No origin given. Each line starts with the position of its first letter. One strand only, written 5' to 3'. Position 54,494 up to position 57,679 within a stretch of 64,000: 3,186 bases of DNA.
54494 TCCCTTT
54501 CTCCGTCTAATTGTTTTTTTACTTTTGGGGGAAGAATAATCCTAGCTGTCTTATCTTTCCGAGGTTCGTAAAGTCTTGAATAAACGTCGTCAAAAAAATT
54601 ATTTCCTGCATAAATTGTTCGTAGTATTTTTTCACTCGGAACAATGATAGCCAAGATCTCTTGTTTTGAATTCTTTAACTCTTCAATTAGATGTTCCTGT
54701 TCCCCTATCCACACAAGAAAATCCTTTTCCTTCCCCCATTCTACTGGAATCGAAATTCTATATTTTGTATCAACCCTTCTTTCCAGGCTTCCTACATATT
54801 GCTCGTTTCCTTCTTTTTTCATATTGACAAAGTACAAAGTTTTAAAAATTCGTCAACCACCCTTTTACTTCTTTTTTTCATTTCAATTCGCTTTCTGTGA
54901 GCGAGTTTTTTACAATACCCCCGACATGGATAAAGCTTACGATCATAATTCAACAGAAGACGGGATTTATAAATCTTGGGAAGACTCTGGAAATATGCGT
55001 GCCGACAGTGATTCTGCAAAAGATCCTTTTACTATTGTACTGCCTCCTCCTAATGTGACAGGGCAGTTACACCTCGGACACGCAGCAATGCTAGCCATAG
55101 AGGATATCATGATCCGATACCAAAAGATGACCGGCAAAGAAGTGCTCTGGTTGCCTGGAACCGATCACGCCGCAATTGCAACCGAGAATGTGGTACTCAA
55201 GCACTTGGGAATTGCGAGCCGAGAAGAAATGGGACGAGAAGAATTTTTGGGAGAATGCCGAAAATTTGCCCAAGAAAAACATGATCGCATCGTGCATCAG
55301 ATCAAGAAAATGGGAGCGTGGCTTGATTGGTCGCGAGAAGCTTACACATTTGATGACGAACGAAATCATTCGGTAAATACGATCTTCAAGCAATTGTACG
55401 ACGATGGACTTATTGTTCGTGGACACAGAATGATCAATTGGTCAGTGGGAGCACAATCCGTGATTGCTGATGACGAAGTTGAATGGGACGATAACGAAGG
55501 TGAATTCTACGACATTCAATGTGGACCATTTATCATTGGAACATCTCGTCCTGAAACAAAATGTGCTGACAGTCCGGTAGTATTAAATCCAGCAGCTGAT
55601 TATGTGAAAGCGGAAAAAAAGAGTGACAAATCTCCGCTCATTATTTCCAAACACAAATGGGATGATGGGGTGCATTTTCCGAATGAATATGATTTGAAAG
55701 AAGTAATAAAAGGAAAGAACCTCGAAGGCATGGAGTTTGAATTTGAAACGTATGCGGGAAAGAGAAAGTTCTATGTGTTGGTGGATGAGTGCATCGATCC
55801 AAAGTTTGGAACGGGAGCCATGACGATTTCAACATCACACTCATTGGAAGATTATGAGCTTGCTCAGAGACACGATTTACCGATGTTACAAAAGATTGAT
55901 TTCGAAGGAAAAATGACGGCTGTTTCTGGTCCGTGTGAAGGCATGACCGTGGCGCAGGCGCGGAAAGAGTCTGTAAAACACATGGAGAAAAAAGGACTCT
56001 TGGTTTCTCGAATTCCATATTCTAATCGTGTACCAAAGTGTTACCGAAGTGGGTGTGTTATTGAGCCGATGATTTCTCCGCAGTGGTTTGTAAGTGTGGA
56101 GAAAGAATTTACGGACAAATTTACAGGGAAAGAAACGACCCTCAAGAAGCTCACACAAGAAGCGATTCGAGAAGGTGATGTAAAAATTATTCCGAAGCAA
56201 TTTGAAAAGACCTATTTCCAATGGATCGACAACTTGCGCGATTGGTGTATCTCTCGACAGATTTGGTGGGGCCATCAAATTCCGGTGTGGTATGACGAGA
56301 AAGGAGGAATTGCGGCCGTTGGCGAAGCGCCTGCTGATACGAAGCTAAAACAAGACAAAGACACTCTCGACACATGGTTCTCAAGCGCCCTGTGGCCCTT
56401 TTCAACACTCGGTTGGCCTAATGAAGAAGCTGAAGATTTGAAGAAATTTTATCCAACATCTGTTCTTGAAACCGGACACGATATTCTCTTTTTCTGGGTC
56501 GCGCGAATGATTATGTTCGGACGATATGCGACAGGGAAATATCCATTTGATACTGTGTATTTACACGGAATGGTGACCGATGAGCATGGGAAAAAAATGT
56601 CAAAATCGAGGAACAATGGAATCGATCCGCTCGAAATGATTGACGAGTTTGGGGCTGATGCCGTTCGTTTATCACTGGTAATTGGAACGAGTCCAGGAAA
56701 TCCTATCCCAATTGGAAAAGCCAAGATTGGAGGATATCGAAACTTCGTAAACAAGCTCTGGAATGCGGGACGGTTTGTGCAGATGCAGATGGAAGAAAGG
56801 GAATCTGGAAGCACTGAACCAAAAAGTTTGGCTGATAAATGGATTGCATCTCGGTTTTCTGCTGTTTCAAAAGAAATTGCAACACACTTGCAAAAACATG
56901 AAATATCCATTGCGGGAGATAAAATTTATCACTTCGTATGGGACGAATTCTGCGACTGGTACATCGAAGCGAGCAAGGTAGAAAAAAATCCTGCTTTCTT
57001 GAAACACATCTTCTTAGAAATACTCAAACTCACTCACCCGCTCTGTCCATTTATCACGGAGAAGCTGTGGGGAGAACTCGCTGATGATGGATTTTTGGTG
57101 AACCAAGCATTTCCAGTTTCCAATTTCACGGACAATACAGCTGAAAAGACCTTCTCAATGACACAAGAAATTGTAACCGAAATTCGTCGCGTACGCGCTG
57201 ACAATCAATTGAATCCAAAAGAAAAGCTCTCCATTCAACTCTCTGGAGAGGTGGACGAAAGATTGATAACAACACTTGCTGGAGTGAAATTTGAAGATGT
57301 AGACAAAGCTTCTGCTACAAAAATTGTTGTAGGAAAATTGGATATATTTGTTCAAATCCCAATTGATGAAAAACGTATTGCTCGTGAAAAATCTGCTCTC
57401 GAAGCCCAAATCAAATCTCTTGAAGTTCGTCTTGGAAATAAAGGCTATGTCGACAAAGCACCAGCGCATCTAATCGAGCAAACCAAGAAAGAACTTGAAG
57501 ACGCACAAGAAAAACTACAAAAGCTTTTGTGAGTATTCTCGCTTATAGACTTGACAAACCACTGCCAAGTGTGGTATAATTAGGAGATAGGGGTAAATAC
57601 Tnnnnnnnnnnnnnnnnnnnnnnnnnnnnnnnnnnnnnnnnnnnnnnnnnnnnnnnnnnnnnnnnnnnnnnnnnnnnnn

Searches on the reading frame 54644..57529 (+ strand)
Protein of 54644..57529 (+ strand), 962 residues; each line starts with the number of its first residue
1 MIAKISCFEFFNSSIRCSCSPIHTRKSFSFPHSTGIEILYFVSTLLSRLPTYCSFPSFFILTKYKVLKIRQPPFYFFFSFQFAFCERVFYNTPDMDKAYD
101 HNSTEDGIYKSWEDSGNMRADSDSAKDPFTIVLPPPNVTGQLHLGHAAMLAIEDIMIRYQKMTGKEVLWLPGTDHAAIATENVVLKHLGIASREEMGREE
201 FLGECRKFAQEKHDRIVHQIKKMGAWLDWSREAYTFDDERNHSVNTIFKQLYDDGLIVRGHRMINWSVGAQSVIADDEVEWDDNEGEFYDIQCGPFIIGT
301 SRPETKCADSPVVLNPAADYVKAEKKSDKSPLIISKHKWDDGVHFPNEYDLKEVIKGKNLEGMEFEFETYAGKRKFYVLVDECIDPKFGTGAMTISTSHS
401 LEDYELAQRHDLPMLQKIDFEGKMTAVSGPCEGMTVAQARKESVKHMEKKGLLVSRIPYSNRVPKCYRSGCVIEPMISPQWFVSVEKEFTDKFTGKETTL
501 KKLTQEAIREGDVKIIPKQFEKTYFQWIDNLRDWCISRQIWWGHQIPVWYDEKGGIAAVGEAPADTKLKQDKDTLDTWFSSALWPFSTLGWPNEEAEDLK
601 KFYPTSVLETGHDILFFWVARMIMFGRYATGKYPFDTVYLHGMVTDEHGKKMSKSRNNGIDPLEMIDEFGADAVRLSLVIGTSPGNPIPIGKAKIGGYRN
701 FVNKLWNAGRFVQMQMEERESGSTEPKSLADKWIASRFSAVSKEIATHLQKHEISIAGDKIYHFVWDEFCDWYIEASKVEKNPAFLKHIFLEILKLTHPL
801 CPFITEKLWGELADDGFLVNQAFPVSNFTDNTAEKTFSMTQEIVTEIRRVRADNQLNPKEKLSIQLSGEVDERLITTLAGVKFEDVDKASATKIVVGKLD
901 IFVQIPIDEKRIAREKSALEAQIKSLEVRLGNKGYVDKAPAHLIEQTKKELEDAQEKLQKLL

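Call 19: search_protein_families(library=pfam, proteins=[window:54644-57529:+], max_evalue=0.0001)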
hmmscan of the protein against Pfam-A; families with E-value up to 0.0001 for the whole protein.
window:54644-57529:+ (962 aa): 4 families
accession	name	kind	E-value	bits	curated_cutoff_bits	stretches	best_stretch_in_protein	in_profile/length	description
PF00133.28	tRNA-synt_1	-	2.1e-128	429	22.7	1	108-684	2-407/414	tRNA synthetases class I (I, L, M and V)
PF08264.19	Anticodon_1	-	4.4e-32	111.4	25.1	1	731-865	1-147/148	Anticodon-binding domain of tRNA ligase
PF09334.17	tRNA-synt_1g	-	1.3e-20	73.9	20.1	2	503-680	194-356/391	tRNA synthetases class I (M)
PF10458.14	Val_tRNA-synt_C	-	2.4e-08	34.6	25.9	1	910-961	7-58/66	Valyl tRNA synthetase tRNA binding arm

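Call 50: find_homologous_proteins(query=window:54644-57529:+, max_evalue=1e-10)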
Query window:54644-57529:+ (962 aa): 7963 proteins with E <= 1e-10 among 8000 candidates; the best 120 are listed.
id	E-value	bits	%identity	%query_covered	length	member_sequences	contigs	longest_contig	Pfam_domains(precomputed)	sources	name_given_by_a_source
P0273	0.0e+0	1813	93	48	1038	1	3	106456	PF09334.18,PF08264.20,PF00133.29,PF10458.15,PF00300.28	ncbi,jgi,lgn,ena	-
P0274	0.0e+0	1811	94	49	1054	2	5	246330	PF09334.18,PF08264.20,PF00133.29,PF10458.15,PF00300.28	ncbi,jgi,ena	jgi:valyl-tRNA synthetase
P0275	0.0e+0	1694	82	90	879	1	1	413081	PF09334.18,PF08264.20,PF00133.29,PF10458.15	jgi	jgi:valyl-tRNA synthetase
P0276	0.0e+0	1675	93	48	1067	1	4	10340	PF09334.18,PF08264.20,PF00133.29,PF10458.15,PF00300.28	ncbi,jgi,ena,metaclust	metaclust:\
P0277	0.0e+0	1516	75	48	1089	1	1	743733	PF09334.18,PF08264.20,PF00133.29,PF10458.15,PF00300.28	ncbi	-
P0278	0.0e+0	1353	67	90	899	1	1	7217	PF09334.18,PF08264.20,PF13603.13,PF00133.29,PF10458.15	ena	-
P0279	0.0e+0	1326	68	48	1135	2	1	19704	PF09334.18,PF08264.20,PF00133.29,PF10458.15,PF00300.28,PF00216.27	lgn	-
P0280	0.0e+0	1313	64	90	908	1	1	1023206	PF09334.18,PF08264.20,PF00133.29,PF10458.15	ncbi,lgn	-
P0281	0.0e+0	1291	71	48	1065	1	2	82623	PF09334.18,PF08264.20,PF00133.29,PF10458.15,PF00300.28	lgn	-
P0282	0.0e+0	1285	64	89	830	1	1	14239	PF09334.18,PF08264.20,PF00133.29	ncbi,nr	ncbi:class I tRNA ligase family protein [Candidatus Gracilibacteria bacterium]|nr:class I tRNA ligas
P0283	0.0e+0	1283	65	90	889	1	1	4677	PF09334.18,PF08264.20,PF00133.29,PF10458.15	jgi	-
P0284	0.0e+0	1279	69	48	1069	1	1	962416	PF09334.18,PF08264.20,PF00133.29,PF10458.15,PF00300.28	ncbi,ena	-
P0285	0.0e+0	1279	69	48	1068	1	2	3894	PF09334.18,PF08264.20,PF00133.29,PF10458.15,PF00300.28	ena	-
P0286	0.0e+0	1277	70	48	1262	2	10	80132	PF09334.18,PF08264.20,PF00133.29,PF10458.15,PF00300.28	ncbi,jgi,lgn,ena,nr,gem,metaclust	ncbi:class I tRNA ligase family protein [bacterium]|jgi:valyl-tRNA synthetase|nr:class I tRNA ligase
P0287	0.0e+0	1273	69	48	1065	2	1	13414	PF09334.18,PF08264.20,PF00133.29,PF10458.15,PF00300.28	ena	-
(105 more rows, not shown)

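Call 52: find_encoding_contigs(protein=P0274, flank=3000, max_places=2)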
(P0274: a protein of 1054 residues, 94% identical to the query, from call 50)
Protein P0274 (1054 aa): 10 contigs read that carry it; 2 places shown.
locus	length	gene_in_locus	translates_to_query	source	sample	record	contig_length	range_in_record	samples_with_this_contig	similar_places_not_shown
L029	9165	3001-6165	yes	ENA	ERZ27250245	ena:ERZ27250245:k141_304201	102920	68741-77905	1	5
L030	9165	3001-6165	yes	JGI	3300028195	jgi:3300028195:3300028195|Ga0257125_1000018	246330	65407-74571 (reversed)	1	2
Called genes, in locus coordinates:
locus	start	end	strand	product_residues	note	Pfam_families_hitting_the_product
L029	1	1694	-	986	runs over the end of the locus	PF00580:UvrD-helicase, PF13245:AAA_19, PF13604:AAA_30 (faint), PF13538:UvrD_C_2 (faint), PF13361:UvrD_C, PF12705:PDDEXK_1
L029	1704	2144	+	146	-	PF02643:DUF192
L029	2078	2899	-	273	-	-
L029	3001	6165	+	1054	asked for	PF00133:tRNA-synt_1, PF09334:tRNA-synt_1g, PF00300:His_Phos_1, PF00133:tRNA-synt_1, PF08264:Anticodon_1, PF10458:Val_tRNA-synt_C (weak)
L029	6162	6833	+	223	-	PF01794:Ferric_reduct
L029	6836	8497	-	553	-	PF00050:Kazal_1 (weak), PF07648:Kazal_2 (weak), PF00050:Kazal_1 (weak), PF07648:Kazal_2 (weak), PF00395:SLH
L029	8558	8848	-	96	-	-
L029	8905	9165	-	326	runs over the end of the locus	PF01073:3Beta_HSD, PF01370:Epimerase, PF02719:Polysacc_synt_2, PF04321:RmlD_sub_bind, PF07993:NAD_binding_4, PF13460:NAD_binding_10, PF16363:GDP_Man_Dehyd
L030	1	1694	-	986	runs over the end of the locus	PF00580:UvrD-helicase, PF13245:AAA_19, PF13604:AAA_30 (faint), PF13538:UvrD_C_2 (faint), PF13361:UvrD_C, PF12705:PDDEXK_1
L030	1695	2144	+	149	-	PF02643:DUF192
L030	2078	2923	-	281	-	-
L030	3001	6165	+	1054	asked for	PF00133:tRNA-synt_1, PF09334:tRNA-synt_1g, PF00300:His_Phos_1, PF00133:tRNA-synt_1, PF08264:Anticodon_1, PF10458:Val_tRNA-synt_C (weak)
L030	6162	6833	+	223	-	PF01794:Ferric_reduct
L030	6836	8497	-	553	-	PF00050:Kazal_1 (weak), PF07648:Kazal_2 (weak), PF00050:Kazal_1 (weak), PF07648:Kazal_2 (weak), PF00395:SLH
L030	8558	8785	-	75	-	-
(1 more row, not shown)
